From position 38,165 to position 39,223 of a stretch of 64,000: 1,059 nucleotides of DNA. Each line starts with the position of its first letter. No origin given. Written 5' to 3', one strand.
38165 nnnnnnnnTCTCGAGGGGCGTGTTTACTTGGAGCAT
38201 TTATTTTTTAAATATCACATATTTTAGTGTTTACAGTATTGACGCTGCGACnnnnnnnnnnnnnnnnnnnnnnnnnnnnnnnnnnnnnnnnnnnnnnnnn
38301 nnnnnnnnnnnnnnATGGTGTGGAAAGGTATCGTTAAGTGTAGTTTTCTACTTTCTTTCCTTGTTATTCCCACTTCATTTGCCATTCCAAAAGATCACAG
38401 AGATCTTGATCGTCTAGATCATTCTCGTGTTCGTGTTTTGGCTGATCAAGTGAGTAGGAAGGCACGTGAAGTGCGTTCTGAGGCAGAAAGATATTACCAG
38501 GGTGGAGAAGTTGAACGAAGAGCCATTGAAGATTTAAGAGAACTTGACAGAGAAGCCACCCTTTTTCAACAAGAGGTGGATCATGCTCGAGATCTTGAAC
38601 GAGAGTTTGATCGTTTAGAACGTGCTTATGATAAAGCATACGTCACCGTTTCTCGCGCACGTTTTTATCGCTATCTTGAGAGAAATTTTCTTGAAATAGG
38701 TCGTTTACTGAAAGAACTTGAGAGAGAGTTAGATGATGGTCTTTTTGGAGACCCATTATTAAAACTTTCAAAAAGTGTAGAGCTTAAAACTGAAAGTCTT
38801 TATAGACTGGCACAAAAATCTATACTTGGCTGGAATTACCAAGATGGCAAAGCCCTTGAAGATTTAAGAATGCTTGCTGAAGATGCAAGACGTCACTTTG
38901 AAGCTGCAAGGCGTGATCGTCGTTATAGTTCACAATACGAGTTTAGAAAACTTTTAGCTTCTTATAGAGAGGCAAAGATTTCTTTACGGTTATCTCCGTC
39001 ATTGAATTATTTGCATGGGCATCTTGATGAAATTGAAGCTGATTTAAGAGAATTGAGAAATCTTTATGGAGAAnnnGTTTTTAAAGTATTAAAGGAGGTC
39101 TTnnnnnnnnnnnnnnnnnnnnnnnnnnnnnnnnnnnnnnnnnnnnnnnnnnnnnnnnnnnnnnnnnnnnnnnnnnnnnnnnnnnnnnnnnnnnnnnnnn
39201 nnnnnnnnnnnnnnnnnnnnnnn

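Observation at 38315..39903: Two paralogous secreted Arg/Glu-rich proteins, the second ending in a 120-residue RD/RE dipeptide-repeat tail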

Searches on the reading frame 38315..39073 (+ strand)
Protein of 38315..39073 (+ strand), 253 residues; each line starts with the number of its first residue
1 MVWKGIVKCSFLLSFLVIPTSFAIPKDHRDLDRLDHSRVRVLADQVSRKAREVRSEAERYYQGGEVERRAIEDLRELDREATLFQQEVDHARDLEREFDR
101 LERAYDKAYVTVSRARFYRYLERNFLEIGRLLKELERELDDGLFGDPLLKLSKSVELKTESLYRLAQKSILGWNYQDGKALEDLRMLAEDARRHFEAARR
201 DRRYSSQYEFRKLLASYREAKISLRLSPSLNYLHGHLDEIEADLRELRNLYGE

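Call 3: search_protein_families(library=pfam, proteins=[window:38315-39073:+], max_evalue=1)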
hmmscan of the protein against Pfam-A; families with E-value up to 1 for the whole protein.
window:38315-39073:+ (253 aa): 0 families

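Call 13: find_homologous_proteins(query=window:38315-39073:+, max_evalue=0.01)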
Query window:38315-39073:+ (253 aa): 1 proteins with E <= 0.01 among 3021 candidates.
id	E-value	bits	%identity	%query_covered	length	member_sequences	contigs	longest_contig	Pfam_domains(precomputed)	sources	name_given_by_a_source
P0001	1.2e-156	537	100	100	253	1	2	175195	-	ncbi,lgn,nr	ncbi:MAG: hypothetical protein HYW47_01885 [Deltaproteobacteria bacterium]|nr:hypothetical protein [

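Call 14: find_encoding_contigs(protein=P0001, flank=6000, max_places=6)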
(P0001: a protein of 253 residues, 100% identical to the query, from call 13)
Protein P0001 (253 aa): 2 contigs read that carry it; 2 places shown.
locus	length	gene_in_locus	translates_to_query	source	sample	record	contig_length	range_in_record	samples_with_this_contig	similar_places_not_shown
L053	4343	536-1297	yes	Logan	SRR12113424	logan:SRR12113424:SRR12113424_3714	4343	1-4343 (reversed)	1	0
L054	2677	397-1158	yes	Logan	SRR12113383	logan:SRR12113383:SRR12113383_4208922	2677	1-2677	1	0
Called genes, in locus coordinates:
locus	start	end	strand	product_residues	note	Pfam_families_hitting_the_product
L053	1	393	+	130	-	?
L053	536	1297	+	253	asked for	-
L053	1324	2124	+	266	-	-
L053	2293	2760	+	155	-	-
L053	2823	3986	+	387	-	PF00676:E1_dh, PF02775:TPP_enzyme_C (weak)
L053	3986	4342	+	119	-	?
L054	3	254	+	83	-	?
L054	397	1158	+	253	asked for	-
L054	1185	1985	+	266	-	-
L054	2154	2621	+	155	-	-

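Call 23: search_protein_families(library=ncbifam, proteins=[window:38315-39073:+], max_evalue=1)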
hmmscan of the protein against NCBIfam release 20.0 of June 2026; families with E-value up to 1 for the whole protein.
window:38315-39073:+ (253 aa): 0 families

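Call 29: predict_structure(protein=window:38315-39073:+)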
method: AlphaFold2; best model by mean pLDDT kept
length: 253 residues; sequences in the alignment: 1
mean_pLDDT: 62.0   pTM: 0.43
mean pLDDT of the five models: 62.0, 56.2, 52.9, 49.6, 40.5
residues with pLDDT >= 90: 0; 70-90: 79; 50-70: 120; < 50: 54
segments of 3 or more residues with pLDDT < 50: 1-33, 231-237, 239-241, 251-253
pLDDT, mean of each block of 10 residues (from residue 1): 36 32 37 57 76 72 72 82 80 76 65 61 68 70 69 74 64 57 67 66 56 61 56 48 53 41
secondary structure, 60 per line:
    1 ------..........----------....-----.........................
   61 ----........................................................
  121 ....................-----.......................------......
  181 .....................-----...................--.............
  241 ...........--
elements in order: H7-16 H27-30 H36-60 H65-140 H146-168 H175-201 H207-225 H228-251

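Call 34: search_protein_families(library=pfam, alignment_id=A3, max_evalue=0.01)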
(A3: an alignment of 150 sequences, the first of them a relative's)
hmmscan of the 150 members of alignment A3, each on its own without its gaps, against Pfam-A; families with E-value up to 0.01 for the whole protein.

A. member 1, P0001 (253 aa): 0 families

B. families by the number of members that match (of 150 scanned): 20 families
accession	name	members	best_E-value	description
PF15753.10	BLOC1S3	1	0.00021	Biogenesis of lysosome-related organelles complex 1 subunit 3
PF13441.11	Gly-zipper_YMGG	1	0.00048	YMGG-like Gly-zipper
PF05335.18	DUF745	1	0.00072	Protein of unknown function (DUF745)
PF21951.1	TARP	1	0.00082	T-cell receptor gamma alternate reading frame protein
PF09675.16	Chlamy_scaf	1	0.0026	Chlamydia-phage Chp2 scaffold (Chlamy_scaf)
PF24073.1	DUF7365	1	0.0026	Coiled-coil region of unknown function (DUF7365)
PF05874.16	PBAN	1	0.0028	Pheromone biosynthesis activating neuropeptide (PBAN)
PF00261.25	Tropomyosin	1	0.0029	Tropomyosin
PF15262.11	DUF4592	1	0.004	Domain of unknown function (DUF4592)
PF18858.6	LPD39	1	0.0043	Large polyvalent protein associated domain 39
PF13481.12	AAA_25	1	0.0046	AAA domain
PF10248.14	Mlf1IP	1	0.0048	Myelodysplasia-myeloid leukemia factor 1-interacting protein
PF16485.10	PLN_propep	1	0.0061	Protealysin propeptide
PF07417.17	Crl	1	0.0066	Sigma factor-binding transcriptional regulator Crl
PF02601.20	Exonuc_VII_L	1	0.0067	Exonuclease VII, large subunit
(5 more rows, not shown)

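Call 45: search_protein_families(library=ncbifam, alignment_id=A3, max_evalue=0.001)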
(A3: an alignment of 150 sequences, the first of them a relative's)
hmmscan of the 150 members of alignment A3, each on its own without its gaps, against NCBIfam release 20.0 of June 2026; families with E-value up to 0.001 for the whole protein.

A. member 1, P0001 (253 aa): 0 families

B. families by the number of members that match (of 150 scanned): 2 families
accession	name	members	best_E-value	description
TIGR02168.1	SMC_prok_B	1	3.9e-07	chromosome segregation protein SMC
NF049847.1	FtsL_COG5462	1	0.0009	cell division protein FtsL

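Call 73: search_protein_families(library=padloc, proteins=[window:38315-39073:+], max_evalue=0.1)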
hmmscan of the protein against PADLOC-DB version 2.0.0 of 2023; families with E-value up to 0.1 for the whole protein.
window:38315-39073:+ (253 aa): 0 families

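Call 74: search_protein_families(library=phrogs, proteins=[window:38315-39073:+], max_evalue=0.1)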
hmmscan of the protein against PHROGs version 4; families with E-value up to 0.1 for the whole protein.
window:38315-39073:+ (253 aa): 2 families
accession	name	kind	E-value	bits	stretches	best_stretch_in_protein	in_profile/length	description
phrog_3550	-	unknown function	0.077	14.4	0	90-140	10-56/79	-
phrog_923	-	unknown function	0.1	11.3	0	37-125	593-680/990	-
